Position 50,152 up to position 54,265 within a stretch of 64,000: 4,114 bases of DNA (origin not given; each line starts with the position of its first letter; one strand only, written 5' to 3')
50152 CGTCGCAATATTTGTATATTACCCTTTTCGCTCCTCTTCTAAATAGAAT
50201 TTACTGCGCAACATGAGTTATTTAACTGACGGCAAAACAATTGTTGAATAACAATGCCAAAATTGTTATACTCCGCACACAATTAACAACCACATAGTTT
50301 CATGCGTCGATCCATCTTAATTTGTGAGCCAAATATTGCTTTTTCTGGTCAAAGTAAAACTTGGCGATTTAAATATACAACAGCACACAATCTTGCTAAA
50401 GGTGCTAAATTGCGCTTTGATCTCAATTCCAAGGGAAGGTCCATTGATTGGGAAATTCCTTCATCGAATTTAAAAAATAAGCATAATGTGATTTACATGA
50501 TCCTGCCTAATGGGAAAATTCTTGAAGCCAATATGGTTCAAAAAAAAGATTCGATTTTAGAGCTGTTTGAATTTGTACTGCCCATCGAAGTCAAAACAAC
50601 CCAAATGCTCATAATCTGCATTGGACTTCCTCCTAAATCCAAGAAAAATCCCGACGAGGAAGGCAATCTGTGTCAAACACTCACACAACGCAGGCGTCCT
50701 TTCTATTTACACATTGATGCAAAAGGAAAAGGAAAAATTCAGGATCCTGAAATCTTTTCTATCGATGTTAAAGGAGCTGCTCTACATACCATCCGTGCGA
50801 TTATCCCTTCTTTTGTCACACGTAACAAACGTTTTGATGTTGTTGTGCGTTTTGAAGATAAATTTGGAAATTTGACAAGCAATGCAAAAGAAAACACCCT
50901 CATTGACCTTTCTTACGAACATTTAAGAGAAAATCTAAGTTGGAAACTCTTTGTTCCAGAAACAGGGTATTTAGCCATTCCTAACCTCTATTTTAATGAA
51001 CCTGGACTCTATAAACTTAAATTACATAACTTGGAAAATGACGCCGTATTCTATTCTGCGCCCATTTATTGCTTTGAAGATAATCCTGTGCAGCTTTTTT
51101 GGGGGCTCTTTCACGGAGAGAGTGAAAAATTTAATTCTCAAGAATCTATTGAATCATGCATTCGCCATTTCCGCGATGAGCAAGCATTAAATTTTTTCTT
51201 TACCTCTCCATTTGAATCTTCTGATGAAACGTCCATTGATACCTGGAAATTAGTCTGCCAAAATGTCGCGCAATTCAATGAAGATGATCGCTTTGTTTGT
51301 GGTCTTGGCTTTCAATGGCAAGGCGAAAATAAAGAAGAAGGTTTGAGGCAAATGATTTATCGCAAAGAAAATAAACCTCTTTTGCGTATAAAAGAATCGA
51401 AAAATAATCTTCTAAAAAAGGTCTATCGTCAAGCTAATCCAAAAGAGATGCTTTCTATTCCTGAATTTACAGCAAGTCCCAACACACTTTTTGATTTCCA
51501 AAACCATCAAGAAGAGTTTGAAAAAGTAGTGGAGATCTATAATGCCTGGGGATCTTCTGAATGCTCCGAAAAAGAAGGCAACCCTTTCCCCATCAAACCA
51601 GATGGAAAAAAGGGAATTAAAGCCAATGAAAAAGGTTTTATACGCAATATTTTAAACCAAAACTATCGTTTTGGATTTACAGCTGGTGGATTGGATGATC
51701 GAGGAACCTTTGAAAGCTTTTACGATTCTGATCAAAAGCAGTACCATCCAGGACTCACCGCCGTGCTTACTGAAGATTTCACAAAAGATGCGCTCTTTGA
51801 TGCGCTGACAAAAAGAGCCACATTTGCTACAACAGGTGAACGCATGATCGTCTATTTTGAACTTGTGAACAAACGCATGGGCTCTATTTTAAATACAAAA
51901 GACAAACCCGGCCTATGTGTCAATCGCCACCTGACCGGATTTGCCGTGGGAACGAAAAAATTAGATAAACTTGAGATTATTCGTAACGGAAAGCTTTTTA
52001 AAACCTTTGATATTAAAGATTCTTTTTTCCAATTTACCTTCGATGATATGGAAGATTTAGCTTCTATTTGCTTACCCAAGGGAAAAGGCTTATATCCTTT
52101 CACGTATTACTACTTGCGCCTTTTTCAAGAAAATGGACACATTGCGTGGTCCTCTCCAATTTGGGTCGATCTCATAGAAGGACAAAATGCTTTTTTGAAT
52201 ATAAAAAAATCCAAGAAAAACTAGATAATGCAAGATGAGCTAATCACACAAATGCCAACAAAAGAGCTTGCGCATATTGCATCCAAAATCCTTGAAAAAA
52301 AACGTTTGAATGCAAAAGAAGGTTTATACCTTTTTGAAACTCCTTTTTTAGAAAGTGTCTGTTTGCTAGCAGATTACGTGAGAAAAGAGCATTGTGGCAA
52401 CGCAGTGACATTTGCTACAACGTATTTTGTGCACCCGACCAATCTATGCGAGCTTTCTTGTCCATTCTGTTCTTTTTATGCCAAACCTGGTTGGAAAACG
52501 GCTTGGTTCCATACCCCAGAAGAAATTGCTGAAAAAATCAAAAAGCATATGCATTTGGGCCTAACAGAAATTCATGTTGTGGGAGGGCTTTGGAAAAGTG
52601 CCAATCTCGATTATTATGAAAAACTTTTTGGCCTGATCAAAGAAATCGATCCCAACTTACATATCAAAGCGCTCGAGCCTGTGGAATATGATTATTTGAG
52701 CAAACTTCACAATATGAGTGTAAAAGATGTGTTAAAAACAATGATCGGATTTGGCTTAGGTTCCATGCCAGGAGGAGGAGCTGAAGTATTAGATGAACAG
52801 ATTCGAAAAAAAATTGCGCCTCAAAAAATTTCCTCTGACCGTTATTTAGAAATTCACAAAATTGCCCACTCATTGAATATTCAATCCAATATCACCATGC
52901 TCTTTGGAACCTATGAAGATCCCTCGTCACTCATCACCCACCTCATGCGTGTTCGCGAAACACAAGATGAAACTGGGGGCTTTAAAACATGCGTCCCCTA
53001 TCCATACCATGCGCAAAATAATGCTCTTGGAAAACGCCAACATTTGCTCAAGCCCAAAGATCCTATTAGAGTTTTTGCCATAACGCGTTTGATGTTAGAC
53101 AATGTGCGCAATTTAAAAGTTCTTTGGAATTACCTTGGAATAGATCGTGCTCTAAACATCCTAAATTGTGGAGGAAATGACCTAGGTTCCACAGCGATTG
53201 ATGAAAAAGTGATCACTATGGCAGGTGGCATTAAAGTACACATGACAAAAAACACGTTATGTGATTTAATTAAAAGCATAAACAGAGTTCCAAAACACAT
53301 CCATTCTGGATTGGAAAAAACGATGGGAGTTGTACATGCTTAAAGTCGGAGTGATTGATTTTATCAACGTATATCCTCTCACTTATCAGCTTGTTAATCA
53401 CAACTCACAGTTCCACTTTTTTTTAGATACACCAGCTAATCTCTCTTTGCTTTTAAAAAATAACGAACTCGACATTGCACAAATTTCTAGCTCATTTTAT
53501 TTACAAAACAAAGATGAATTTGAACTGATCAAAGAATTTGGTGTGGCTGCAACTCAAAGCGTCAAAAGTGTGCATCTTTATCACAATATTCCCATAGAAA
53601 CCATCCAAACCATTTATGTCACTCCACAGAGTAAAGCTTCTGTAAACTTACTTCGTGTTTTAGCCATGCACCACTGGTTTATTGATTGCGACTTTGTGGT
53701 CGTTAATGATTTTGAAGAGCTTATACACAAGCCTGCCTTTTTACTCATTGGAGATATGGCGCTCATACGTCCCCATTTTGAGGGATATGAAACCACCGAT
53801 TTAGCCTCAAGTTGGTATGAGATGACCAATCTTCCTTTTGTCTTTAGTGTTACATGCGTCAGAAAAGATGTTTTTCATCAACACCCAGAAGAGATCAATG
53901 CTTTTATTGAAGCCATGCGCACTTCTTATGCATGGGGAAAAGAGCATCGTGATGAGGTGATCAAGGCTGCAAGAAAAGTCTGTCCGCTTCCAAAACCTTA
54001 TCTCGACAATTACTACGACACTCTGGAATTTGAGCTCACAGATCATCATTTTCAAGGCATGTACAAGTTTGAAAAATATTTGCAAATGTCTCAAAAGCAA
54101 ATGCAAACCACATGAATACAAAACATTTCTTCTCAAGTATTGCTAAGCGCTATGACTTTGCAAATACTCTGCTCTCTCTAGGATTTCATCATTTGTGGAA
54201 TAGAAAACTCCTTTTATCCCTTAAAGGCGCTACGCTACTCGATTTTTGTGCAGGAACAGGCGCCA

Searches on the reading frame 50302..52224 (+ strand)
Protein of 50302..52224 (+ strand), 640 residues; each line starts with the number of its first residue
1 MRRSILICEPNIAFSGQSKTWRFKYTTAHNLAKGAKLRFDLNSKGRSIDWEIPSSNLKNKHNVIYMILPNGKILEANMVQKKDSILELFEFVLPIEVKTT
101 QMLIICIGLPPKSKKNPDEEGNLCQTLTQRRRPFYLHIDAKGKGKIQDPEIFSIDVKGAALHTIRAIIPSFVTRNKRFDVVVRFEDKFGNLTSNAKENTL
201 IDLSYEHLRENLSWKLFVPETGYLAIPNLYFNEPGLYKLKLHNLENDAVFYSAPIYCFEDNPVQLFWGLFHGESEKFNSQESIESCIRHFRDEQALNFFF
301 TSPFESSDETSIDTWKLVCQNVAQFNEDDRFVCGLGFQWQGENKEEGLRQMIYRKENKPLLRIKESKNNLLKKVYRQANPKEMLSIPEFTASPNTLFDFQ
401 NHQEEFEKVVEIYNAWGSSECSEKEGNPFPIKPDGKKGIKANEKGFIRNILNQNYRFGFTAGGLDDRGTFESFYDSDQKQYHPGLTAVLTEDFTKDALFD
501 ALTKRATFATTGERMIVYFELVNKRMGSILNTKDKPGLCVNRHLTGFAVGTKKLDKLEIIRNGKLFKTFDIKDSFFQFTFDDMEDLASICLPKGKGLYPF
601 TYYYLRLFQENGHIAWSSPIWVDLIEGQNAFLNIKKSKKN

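Call 33: search_protein_families(library=pfam, proteins=[window:50302-52224:+], max_evalue=0.001)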
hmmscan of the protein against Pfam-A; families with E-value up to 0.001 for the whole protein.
window:50302-52224:+ (640 aa): 1 family
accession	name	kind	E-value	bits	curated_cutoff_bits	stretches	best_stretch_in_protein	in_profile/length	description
PF12228.14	DUF3604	-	2.9e-09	36.4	20.4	1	478-519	373-414/591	Protein of unknown function (DUF3604)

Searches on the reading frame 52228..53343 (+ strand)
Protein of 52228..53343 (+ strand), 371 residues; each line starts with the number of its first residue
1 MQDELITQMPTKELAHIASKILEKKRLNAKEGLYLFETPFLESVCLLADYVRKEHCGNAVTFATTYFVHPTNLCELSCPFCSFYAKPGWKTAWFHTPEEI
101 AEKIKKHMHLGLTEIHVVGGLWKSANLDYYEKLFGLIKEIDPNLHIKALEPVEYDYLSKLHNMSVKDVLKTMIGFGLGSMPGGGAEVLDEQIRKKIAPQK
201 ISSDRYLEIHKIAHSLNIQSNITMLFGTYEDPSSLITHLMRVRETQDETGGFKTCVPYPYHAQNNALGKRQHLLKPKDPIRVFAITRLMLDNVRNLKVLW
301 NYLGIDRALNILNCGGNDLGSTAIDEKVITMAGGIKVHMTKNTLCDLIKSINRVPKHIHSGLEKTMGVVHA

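Call 33: search_protein_families(library=pfam, proteins=[window:52228-53343:+], max_evalue=0.001)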
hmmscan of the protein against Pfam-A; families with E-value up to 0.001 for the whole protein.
window:52228-53343:+ (371 aa): 2 families
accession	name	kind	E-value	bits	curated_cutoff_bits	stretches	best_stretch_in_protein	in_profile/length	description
PF04055.27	Radical_SAM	-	1.4e-16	61.6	29.5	1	70-231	3-155/166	Radical SAM superfamily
PF19288.4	CofH_C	-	4.6e-14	52.8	27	1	251-353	3-107/125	CofH/MqnC C-terminal region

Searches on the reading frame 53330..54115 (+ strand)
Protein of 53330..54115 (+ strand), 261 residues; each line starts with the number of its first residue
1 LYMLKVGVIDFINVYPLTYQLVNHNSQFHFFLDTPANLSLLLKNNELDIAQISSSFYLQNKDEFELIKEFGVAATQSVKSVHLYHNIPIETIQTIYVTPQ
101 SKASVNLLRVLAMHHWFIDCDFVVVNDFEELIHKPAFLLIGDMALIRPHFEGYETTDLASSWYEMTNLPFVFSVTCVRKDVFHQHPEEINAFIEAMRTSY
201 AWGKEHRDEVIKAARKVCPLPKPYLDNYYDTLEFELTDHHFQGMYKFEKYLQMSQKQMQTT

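Call 33: search_protein_families(library=pfam, proteins=[window:53330-54115:+], max_evalue=0.001)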
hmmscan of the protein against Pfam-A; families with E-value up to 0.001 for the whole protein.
window:53330-54115:+ (261 aa): 1 family
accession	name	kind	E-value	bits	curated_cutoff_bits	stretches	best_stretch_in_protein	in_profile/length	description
PF02621.19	VitK2_biosynth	-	4e-53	180.9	26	1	4-251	1-250/252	Menaquinone biosynthesis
